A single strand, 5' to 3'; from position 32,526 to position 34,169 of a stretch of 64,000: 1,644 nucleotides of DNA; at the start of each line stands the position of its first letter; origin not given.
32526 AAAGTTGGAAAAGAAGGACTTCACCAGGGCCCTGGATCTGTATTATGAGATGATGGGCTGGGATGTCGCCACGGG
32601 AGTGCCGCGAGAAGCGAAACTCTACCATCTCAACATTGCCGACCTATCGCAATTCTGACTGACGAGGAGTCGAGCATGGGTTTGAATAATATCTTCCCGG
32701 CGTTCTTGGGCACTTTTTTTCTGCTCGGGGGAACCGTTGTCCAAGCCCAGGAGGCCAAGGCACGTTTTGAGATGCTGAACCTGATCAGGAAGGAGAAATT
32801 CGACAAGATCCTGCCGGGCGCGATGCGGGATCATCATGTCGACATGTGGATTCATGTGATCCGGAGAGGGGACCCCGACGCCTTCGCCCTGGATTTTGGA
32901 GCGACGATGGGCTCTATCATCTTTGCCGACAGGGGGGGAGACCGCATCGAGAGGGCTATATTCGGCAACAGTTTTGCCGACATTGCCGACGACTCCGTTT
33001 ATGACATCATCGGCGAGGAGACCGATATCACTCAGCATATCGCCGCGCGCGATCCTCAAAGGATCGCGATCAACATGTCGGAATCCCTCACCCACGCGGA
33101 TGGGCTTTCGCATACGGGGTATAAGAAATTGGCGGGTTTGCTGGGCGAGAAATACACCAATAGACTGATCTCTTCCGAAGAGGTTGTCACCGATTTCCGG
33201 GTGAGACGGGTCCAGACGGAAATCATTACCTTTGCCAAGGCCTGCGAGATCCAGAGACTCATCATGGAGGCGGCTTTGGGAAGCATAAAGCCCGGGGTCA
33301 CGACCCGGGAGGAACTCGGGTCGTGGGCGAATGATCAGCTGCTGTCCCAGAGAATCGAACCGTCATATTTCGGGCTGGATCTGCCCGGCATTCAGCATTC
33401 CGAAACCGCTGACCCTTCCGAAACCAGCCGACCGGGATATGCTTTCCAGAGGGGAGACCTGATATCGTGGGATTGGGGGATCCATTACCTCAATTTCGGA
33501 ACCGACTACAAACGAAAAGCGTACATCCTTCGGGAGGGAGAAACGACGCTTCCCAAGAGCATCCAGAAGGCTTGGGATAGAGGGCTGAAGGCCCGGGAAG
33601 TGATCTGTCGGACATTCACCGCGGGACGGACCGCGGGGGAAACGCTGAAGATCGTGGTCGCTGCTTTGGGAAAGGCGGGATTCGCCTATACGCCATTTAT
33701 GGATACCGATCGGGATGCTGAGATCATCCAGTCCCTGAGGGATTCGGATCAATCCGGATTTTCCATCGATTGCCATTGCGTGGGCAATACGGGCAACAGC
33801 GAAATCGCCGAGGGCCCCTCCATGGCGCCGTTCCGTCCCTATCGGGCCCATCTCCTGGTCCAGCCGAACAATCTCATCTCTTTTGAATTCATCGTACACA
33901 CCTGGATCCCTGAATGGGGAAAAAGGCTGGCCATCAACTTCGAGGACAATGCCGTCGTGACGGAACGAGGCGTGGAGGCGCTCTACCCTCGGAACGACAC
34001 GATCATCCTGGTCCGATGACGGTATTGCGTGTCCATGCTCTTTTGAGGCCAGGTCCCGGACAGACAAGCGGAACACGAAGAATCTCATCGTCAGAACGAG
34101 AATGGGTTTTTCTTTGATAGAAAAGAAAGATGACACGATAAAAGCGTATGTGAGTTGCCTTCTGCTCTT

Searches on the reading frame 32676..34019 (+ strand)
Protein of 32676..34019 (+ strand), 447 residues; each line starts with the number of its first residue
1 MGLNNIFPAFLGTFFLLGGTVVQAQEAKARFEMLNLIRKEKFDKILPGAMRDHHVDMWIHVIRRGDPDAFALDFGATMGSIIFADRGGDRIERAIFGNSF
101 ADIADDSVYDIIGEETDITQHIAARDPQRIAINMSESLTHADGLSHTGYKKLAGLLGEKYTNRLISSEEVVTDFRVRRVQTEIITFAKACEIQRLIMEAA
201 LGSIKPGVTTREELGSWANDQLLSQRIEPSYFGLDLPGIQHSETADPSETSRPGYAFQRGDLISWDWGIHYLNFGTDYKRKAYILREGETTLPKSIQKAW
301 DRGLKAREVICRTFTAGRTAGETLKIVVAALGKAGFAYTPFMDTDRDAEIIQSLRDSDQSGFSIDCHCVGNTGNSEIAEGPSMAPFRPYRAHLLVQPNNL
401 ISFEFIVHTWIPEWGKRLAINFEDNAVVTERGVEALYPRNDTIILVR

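Call 19: search_protein_families(library=pfam, proteins=[window:32676-34019:+], max_evalue=0.001)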
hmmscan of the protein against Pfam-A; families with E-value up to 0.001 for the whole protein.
window:32676-34019:+ (447 aa): 1 family
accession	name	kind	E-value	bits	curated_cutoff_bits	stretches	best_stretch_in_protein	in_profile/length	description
PF00557.29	Peptidase_M24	-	2.2e-10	41.1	23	1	187-430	4-208/208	Metallopeptidase family M24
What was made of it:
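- On Peptidase M24 (the partner at 32676-34019): Pfam M24 scores 41.1 bits against a cutoff of 23 (call 19).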

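Call 44: search_protein_families(library=ncbifam, proteins=[window:32676-34019:+], max_evalue=0.001)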
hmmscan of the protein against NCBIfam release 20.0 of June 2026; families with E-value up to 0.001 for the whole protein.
window:32676-34019:+ (447 aa): 0 families

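Call 45: search_solved_structures(query=window:32676-34019:+, max_evalue=0.01, show_alignments=2)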
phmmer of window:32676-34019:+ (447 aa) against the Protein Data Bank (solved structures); distinct sequences matched with E-value up to 0.01: 3.
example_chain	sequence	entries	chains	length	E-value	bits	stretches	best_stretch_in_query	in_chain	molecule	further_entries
1wy2_A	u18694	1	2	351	0.0021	20.3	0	167-285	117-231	Xaa-Pro dipeptidase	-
1pv9_A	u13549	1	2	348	0.0023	20.2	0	166-284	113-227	Xaa-Pro dipeptidase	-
8bqd_x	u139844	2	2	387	0.0042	19.3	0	182-284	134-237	Methionine aminopeptidase 1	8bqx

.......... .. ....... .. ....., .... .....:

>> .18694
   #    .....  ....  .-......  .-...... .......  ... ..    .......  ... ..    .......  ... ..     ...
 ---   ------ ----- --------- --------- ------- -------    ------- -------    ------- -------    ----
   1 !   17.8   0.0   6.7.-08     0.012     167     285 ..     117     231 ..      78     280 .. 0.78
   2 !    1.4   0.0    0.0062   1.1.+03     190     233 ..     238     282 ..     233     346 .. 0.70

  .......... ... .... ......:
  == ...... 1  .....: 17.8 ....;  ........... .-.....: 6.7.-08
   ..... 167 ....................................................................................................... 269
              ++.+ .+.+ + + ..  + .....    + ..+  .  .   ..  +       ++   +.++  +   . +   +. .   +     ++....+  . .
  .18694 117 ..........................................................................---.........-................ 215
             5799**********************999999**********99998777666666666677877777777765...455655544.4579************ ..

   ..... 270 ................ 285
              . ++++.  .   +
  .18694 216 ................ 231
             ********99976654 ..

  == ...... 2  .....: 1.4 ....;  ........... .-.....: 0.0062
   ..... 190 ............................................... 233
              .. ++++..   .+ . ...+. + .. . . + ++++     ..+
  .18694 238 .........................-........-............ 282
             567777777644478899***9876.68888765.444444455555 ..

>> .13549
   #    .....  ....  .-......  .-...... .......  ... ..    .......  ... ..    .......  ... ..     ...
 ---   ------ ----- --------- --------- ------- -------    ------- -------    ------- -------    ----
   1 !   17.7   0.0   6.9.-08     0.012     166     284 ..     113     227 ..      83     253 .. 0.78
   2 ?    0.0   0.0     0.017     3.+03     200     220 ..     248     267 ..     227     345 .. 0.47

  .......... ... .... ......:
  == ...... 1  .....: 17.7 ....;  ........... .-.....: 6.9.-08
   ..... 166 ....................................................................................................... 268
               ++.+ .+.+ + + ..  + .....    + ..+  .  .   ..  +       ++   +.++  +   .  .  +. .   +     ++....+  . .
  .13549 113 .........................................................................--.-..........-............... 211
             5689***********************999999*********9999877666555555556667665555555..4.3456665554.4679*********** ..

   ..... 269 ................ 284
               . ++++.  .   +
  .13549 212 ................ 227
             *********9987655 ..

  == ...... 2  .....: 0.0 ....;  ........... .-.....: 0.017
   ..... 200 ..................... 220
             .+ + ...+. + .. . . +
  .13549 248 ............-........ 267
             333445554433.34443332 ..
